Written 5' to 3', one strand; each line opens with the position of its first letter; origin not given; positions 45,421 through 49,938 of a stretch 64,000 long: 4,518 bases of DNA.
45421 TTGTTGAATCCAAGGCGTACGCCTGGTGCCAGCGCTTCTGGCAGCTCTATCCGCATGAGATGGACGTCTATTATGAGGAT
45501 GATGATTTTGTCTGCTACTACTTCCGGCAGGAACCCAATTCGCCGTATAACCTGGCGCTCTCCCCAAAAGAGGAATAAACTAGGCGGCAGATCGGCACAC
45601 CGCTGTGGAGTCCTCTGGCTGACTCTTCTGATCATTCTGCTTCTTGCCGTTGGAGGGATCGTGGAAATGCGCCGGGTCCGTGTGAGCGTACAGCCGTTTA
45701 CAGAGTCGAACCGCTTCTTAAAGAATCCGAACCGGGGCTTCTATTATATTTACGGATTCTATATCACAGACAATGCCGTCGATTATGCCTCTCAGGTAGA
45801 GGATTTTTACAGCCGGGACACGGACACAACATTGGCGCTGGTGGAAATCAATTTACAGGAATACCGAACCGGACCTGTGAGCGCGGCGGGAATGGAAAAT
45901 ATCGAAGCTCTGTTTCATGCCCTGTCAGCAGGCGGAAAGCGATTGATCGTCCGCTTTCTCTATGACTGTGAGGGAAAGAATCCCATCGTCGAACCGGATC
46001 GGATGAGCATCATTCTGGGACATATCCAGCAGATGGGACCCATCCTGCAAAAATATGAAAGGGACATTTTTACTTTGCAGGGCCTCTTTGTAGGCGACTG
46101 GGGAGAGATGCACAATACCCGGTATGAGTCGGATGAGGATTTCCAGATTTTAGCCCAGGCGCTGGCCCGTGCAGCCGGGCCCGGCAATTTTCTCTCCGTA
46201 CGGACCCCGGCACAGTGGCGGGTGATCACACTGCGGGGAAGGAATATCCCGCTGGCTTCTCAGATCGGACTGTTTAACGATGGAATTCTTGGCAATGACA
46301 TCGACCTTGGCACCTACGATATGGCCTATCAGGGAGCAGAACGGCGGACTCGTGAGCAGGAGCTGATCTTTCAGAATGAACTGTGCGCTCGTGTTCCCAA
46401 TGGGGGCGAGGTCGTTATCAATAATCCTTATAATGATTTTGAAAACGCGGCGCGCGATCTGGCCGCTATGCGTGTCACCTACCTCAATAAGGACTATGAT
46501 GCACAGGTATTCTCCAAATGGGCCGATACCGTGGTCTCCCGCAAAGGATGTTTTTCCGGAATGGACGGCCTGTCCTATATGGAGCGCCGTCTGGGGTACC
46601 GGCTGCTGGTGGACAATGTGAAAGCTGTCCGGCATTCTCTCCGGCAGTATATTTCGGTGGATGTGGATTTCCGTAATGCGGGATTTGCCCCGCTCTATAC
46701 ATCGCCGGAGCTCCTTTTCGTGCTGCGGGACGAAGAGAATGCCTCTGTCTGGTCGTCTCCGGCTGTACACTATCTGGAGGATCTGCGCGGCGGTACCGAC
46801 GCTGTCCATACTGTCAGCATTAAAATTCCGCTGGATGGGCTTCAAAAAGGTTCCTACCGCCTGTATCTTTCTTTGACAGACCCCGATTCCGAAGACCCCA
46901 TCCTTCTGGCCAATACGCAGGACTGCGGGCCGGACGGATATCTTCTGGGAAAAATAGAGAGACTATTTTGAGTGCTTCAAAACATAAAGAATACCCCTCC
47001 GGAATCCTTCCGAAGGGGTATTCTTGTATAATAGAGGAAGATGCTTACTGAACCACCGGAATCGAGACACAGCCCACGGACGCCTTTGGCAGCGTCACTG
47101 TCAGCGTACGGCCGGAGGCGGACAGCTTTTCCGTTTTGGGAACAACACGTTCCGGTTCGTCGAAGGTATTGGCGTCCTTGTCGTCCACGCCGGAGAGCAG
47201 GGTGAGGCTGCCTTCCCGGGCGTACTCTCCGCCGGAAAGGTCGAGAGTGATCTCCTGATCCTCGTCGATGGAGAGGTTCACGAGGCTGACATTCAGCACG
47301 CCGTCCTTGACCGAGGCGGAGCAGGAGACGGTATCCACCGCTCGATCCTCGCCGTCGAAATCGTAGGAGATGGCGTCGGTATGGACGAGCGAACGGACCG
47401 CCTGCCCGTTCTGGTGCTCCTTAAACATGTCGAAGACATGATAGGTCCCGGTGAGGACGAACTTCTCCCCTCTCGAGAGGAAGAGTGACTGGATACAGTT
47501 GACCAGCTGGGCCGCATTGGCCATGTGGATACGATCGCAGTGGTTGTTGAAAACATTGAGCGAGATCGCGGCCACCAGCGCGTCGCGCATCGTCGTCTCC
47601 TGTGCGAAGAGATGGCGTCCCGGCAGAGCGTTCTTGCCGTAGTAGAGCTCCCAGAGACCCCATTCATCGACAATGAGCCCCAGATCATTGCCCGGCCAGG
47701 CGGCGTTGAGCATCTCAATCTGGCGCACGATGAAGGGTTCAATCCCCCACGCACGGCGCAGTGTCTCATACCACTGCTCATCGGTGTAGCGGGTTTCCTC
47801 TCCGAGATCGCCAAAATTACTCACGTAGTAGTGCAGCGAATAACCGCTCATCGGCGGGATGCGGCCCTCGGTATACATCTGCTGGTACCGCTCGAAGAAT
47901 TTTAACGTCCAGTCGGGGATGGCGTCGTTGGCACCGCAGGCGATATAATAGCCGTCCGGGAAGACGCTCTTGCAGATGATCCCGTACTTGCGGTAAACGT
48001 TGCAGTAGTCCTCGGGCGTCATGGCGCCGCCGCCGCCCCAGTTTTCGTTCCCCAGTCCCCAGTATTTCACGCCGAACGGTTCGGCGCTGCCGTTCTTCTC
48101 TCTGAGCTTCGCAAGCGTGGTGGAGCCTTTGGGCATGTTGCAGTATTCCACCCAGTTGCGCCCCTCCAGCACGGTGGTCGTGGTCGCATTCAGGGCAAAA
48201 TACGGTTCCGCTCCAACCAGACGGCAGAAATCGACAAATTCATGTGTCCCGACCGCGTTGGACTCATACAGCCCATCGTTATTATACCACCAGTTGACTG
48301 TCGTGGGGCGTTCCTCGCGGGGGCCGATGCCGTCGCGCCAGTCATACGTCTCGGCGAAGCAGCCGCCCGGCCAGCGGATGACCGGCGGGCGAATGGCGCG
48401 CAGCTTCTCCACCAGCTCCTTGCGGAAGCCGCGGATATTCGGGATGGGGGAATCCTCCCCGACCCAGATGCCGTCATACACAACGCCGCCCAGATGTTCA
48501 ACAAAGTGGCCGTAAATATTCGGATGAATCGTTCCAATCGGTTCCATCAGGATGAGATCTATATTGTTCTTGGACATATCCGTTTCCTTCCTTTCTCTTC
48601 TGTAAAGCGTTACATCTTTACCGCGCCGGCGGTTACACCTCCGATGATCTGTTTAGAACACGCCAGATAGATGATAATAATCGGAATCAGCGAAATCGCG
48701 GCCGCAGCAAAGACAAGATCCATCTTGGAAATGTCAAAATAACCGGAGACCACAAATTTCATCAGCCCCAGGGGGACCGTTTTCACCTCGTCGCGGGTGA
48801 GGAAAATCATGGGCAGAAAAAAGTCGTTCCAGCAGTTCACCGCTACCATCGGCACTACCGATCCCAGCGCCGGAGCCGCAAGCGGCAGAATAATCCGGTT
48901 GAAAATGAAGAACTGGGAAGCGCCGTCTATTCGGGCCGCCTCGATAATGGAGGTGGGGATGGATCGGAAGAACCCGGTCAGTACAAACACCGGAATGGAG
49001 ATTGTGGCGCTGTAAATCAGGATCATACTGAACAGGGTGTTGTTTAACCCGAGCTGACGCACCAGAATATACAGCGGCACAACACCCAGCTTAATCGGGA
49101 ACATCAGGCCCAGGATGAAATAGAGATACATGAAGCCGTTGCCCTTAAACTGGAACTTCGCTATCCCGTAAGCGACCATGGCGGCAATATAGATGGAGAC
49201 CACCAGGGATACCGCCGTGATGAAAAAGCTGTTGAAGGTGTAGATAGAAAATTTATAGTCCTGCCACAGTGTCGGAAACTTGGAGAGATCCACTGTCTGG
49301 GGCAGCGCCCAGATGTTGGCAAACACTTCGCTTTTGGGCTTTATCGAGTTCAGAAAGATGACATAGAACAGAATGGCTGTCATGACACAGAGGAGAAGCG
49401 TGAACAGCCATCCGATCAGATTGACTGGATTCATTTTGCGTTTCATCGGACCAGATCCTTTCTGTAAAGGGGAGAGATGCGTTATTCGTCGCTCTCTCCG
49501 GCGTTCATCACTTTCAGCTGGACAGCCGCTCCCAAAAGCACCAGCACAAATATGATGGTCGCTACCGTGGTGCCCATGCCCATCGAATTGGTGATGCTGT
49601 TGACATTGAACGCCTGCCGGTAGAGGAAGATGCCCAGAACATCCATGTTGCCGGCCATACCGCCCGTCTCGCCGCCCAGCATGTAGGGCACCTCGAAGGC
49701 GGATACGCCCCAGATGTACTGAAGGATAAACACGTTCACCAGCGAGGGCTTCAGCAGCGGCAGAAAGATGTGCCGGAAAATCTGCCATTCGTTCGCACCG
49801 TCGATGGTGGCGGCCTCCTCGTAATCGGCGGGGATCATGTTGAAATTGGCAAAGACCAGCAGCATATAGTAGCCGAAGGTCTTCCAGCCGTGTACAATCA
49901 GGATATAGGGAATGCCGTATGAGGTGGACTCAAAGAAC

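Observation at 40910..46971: pel operon extended by a GacI/GacJ/GacL-like transmembrane glycosylation module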

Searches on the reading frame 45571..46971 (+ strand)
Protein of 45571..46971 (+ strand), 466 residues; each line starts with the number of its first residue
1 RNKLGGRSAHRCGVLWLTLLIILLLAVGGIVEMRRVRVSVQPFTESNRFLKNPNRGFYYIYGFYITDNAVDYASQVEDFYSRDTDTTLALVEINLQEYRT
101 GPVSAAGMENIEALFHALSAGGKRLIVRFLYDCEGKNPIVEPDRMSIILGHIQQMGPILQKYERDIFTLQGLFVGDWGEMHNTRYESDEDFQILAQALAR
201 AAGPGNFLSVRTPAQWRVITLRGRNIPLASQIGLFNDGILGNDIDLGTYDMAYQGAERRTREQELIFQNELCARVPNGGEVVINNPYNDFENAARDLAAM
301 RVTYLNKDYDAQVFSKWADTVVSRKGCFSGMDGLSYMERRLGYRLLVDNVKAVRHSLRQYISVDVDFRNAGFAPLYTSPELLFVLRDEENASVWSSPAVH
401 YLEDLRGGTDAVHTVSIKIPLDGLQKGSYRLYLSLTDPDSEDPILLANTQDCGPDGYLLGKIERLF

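Call 33: search_solved_structures(query=window:45571-46971:+, max_evalue=1)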
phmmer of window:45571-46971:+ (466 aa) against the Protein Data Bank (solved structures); distinct sequences matched with E-value up to 1: 1.
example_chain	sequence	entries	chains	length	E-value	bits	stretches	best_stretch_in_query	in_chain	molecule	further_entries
6zu5_LY0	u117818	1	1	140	0.95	11.4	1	316-378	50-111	uL24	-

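Call 57: find_homologous_proteins(query=window:45571-46971:+, max_evalue=0.00001)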
Query window:45571-46971:+ (466 aa): 1021 proteins with E <= 0.00001 among 8000 candidates; the best 120 are listed.
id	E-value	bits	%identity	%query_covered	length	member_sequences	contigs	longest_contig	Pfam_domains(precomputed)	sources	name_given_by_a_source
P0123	7.5e-291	983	99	93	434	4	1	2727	PF16116.11,PF16173.11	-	-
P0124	9.0e-238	808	80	93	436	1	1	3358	PF16116.11,PF16173.11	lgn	-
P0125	2.9e-219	747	75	94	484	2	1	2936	PF16116.11,PF16173.11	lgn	-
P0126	8.8e-173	593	59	98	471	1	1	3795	PF16116.11,PF16173.11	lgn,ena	-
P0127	1.5e-165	570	58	97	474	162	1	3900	PF16116.11,PF16173.11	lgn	-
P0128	4.5e-165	568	60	94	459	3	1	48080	PF16116.11,PF16173.11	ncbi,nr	ncbi:DUF4832 domain-containing protein [Pseudoflavonifractor sp. 524-17]|nr:DUF4832 domain-containin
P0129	1.5e-164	566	59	98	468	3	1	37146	PF16116.11,PF16173.11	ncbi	-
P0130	1.9e-164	566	59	95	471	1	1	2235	PF16116.11,PF16173.11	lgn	-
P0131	9.3e-164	564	57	97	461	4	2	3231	PF16116.11,PF16173.11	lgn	-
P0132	1.0e-161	557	57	95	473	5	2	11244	PF16116.11,PF16173.11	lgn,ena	-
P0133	1.2e-161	557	56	97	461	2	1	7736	PF16116.11,PF16173.11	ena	-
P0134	2.2e-159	549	56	98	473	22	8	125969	PF16116.11,PF16173.11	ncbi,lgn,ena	-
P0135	2.7e-159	549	56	96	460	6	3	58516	PF16116.11,PF16173.11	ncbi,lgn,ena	-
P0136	2.3e-158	546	56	96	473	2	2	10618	PF16116.11,PF16173.11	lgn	-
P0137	4.8e-157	542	58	92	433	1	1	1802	PF16116.11,PF16173.11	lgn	-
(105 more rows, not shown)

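Call 78: predict_structure(alignment_id=A2)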
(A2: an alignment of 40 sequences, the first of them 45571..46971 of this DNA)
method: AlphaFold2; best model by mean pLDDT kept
length: 466 residues; sequences in the alignment: 40
mean_pLDDT: 90.2   pTM: 0.87
mean pLDDT of the five models: 90.2, 88.3, 88.3, 87.4, 84.6
residues with pLDDT >= 90: 324; 70-90: 117; 50-70: 18; < 50: 7
segments of 3 or more residues with pLDDT < 50: 1-7
pLDDT, mean of each block of 10 residues (from residue 1): 48 87 86 85 96 93 97 97 93 96 98 98 94 80 96 98 95 79 85 95 91 88 92 86 67 69 90 92 84 93 92 93 94 97 97 86 97 95 95 94 90 96 91 95 96 97 91
secondary structure, 60 per line:
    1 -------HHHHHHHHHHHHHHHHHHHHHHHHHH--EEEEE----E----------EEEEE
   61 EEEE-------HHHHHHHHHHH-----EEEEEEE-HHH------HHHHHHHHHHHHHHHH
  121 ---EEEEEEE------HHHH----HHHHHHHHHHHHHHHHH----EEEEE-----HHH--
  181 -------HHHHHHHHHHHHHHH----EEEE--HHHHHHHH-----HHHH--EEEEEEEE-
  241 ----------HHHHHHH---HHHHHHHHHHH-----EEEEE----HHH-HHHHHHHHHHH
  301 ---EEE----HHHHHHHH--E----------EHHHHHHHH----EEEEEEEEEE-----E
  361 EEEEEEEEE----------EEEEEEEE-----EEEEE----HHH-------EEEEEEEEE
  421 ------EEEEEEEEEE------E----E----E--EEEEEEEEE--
elements in order: H8-33 E36-40 E56-64 H72-82 E88-94 H105-120 E124-130 H137-140 H145-161 E166-170 H188-202 E207-210 H213-220 H226-229 E232-239 H251-257 H261-271 E277-281 H290-300 E304-306 H311-318 H333-340 E345-354 E360-369 E380-387 E393-397 E412-420 E427-436 E456-464

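Call 80: fold_search(model_id=the predicted structure, library=pdb)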
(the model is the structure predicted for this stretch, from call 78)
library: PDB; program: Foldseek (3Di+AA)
matches with E <= 10: 1643; with E <= 0.001: 213
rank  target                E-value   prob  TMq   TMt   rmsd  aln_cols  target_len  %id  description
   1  3a21_A                1.9e-08  1.00  0.28  0.23  15.0       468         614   12  Crystal Structure of Streptomyces avermitilis beta-L-Arabinopyranosidase (released 2009-07-14)
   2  8t9w_B                2.6e-08  1.00  0.31  0.33  14.9       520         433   12  Crystal structure of a GH140 apiosidase derived from a lignocellulolytic enriched mangrove metagenome. (released 2024-02-07)
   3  9fnh_D                3.1e-08  1.00  0.29  0.33  19.0       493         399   11  The glycoside hydrolase family 71 (GH71) member AnGH71C from Aspergillus nidulans in complex with nigerotetraose. (released 2025-06-25)
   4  8t9w_C                5.2e-08  1.00  0.32  0.34  15.0       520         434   12  Crystal structure of a GH140 apiosidase derived from a lignocellulolytic enriched mangrove metagenome. (released 2024-02-07)
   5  8t9w_A                6.6e-08  1.00  0.33  0.35  15.2       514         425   13  Crystal structure of a GH140 apiosidase derived from a lignocellulolytic enriched mangrove metagenome. (released 2024-02-07)
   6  5xrc_B                1.9e-07  1.00  0.34  0.31  23.3       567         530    8  A Trimodular GH5_4 Subfamily Endoglucanase Structure with Large Unit Cell (released 2019-02-27)
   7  9l3p_A                2.7e-07  1.00  0.33  0.29  17.6       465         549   10  Crystal structure of endo-processive xyloglucanase Xeg5A E285A from Aspergillus oryzae with GLLX/L (released 2025-06-25)
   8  9l3o_A                3.2e-07  1.00  0.35  0.30  19.6       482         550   11  Crystal structure of endo-processive xyloglucanase Xeg5A from Aspergillus oryzae with XXLG (released 2025-06-25)
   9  3a21_B                3.6e-07  1.00  0.29  0.24  15.7       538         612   10  Crystal Structure of Streptomyces avermitilis beta-L-Arabinopyranosidase (released 2009-07-14)
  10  1vep_A                4.3e-07  1.00  0.36  0.33  13.9       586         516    6  Crystal Structure Analysis of Triple (T47M/Y164E/T328N)/maltose of Bacillus cereus Beta-Amylase at pH 6.5 (released 2005-05-24)
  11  9l3d_A                4.3e-07  1.00  0.33  0.29  19.2       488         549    9  Crystal structure of endo-processive xyloglucanase Xeg5A from Aspergillus oryzae (released 2025-06-25)
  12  1itc_A                4.8e-07  1.00  0.38  0.35  14.6       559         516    6  Beta-Amylase from Bacillus cereus var. mycoides Complexed with Maltopentaose (released 2003-05-27)
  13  1ven                  1.7e-06  1.00  0.36  0.34  14.6       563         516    5  Crystal Structure Analysis of Y164E/maltose of Bacilus cereus Beta-amylase at pH 4.6 (released 2005-05-24)
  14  9p25                  2.2e-06  1.00  0.26  0.28  23.5       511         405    9  Crystal structure of GH158(Pro) at 0.89 angstrom resolution (released 2026-03-11)
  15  8faa_A                2.4e-06  1.00  0.29  0.27  14.6       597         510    9  Crystal structure of Xanthomonas campestris GH35 beta-galactosidase (released 2023-11-29)
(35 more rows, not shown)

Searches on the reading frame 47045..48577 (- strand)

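Call 55: search_protein_families(library=pfam, proteins=[window:47045-48577:-], max_evalue=0.0001)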
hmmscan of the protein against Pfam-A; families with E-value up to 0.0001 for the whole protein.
window:47045-48577:- (510 aa): 2 families
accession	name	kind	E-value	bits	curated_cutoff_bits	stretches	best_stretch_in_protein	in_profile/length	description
PF06964.18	Alpha-L-AF_C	-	3.8e-43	148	27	1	304-500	1-165/165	Alpha-L-arabinofuranosidase C-terminal domain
PF22848.2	ASD1_dom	-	7.1e-11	42.6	22.2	1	60-132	4-78/239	Alpha-L-arabinofuranosidase 1 domain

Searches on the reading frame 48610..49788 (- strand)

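Call 55: search_protein_families(library=pfam, proteins=[window:48610-49788:-], max_evalue=0.0001)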
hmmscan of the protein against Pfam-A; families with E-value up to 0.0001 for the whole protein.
window:48610-49788:- (392 aa): 1 family
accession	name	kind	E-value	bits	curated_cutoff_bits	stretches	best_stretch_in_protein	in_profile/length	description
PF00528.27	BPD_transp_1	-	2.3e-11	44.2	26.4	1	201-375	4-172/184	Binding-protein-dependent transport system inner membrane component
